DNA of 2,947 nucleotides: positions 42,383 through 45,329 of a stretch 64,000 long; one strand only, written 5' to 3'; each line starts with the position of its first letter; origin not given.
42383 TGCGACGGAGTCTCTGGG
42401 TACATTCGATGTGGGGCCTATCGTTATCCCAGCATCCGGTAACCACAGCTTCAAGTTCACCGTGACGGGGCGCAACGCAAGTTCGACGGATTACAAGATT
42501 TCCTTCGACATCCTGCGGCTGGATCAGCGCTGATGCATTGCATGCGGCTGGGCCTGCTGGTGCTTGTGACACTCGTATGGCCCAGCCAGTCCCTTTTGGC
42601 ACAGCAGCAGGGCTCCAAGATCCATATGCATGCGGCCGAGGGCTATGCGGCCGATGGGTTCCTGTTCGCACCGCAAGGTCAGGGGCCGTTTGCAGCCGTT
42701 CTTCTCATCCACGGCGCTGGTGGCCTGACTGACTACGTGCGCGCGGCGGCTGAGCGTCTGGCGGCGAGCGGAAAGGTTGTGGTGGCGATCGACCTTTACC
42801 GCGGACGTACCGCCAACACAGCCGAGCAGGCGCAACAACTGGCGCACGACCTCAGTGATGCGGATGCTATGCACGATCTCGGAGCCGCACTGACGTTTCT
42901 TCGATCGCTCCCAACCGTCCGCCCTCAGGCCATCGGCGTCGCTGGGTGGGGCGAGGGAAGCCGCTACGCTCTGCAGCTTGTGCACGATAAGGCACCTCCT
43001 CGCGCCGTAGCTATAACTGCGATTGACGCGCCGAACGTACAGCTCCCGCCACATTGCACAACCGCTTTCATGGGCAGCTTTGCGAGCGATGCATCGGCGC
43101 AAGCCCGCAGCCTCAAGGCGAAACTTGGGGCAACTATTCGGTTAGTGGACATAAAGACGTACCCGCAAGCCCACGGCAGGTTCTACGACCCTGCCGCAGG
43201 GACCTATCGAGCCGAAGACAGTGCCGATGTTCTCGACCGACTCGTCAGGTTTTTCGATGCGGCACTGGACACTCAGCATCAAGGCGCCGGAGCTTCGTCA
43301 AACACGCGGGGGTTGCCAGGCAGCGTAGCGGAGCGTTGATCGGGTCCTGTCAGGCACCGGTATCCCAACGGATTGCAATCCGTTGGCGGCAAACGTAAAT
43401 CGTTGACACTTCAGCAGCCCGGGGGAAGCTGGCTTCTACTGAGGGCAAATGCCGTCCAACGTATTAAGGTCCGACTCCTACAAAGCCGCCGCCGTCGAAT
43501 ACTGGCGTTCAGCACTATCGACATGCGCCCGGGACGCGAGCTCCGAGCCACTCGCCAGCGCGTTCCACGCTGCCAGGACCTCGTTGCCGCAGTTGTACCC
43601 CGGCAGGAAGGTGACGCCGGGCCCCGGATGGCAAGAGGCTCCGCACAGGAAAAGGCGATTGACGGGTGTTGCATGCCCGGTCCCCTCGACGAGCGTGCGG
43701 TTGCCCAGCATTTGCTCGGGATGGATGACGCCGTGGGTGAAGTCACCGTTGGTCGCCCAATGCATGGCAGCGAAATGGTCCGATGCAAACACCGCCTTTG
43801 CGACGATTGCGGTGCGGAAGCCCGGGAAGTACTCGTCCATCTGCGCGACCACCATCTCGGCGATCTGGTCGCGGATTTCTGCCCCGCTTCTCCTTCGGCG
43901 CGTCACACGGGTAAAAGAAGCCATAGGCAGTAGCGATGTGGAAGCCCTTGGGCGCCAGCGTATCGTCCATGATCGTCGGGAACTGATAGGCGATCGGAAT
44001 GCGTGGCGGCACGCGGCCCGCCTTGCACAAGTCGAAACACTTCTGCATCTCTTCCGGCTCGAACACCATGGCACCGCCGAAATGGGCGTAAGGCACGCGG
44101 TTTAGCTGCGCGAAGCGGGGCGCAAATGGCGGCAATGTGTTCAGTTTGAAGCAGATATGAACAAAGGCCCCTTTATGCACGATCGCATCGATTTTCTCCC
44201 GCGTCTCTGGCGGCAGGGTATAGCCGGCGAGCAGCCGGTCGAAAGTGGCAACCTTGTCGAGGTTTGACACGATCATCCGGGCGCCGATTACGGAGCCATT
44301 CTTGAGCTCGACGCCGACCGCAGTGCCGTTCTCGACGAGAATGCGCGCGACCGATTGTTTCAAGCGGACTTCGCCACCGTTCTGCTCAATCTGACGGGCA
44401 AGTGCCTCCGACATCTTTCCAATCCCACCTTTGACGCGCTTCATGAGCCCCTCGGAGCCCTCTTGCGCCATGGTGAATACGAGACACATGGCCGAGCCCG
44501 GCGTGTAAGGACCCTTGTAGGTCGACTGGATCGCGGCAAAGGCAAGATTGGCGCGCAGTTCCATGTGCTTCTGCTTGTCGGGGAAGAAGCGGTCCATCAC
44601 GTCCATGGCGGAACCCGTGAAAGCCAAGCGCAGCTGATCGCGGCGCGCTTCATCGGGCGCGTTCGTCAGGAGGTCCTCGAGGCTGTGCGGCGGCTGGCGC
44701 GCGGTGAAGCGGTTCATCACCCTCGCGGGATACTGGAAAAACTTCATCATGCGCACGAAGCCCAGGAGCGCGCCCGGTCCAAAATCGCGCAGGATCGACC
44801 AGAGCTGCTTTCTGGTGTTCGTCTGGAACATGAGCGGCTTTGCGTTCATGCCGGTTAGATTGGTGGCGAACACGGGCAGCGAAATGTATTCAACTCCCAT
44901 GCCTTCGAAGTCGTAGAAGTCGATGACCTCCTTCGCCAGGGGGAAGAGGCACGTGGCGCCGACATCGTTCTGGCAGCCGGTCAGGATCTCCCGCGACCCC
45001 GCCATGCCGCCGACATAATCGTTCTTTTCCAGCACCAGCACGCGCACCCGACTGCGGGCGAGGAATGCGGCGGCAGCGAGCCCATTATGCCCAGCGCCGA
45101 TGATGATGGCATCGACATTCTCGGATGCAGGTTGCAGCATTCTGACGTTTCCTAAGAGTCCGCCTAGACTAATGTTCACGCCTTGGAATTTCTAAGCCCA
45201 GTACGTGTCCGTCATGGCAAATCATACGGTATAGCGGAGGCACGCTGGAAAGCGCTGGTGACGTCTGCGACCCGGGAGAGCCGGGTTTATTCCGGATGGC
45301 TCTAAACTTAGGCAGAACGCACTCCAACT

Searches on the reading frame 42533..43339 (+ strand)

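Call 61: search_protein_families(library=pfam, max_evalue=0.0001, proteins=[window:42533-43339:+])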
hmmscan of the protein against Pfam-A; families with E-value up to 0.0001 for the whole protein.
window:42533-43339:+ (268 aa): 1 family
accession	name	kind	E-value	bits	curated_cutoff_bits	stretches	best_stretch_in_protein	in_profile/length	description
PF01738.24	DLH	-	3.8e-16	59.8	21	1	41-244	2-216/217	Dienelactone hydrolase family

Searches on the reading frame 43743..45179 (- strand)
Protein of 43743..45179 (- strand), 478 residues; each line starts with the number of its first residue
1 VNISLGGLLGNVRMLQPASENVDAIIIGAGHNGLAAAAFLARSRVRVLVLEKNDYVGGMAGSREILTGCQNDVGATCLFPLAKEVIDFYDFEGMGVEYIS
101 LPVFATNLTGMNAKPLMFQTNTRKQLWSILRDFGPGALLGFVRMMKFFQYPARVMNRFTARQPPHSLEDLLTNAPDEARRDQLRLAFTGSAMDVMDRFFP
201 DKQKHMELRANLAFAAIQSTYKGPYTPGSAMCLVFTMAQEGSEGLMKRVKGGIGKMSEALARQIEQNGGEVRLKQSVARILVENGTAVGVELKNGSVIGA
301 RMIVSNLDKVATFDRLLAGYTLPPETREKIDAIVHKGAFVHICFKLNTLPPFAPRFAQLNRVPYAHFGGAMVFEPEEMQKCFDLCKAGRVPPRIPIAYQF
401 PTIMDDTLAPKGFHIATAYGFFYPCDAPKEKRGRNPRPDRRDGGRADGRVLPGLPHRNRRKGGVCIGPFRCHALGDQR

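Call 61: search_protein_families(library=pfam, max_evalue=0.0001, proteins=[window:43743-45179:-])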
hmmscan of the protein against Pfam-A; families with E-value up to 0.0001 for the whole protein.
window:43743-45179:- (478 aa): 10 families
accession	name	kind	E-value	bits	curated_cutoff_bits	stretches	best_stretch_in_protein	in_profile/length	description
PF13450.12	NAD_binding_8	-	3e-14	53.5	21.9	1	26-90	1-66/68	NAD(P)-binding Rossmann-like domain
PF01593.30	Amino_oxidase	-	3.6e-14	53.3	19.8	1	33-307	3-254/443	Flavin containing amine oxidoreductase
PF01266.30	DAO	-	3e-09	37.3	27.9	1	23-58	1-37/353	FAD dependent oxidoreductase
PF12831.13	FAD_oxidored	-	3e-06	27.2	27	1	23-73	1-51/416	FAD dependent oxidoreductase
PF00890.30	FAD_binding_2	-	6.2e-06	26.1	20.4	0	23-58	1-36/414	FAD binding domain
PF07992.20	Pyr_redox_2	-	8.7e-06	25.8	26.1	0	23-56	2-36/291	Pyridine nucleotide-disulphide oxidoreductase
PF03486.20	HI0933_like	-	1e-05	25.5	50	0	23-57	2-36/244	HI0933-like protein Rossmann domain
PF00996.24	GDI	-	4.5e-05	22.6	23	0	20-63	3-46/436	GDP dissociation inhibitor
PF01134.28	GIDA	-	4.9e-05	23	22.1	0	23-60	1-39/391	Glucose inhibited division protein A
PF01946.23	Thi4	-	8.2e-05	22.4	26.2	0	21-60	17-57/235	Thi4 family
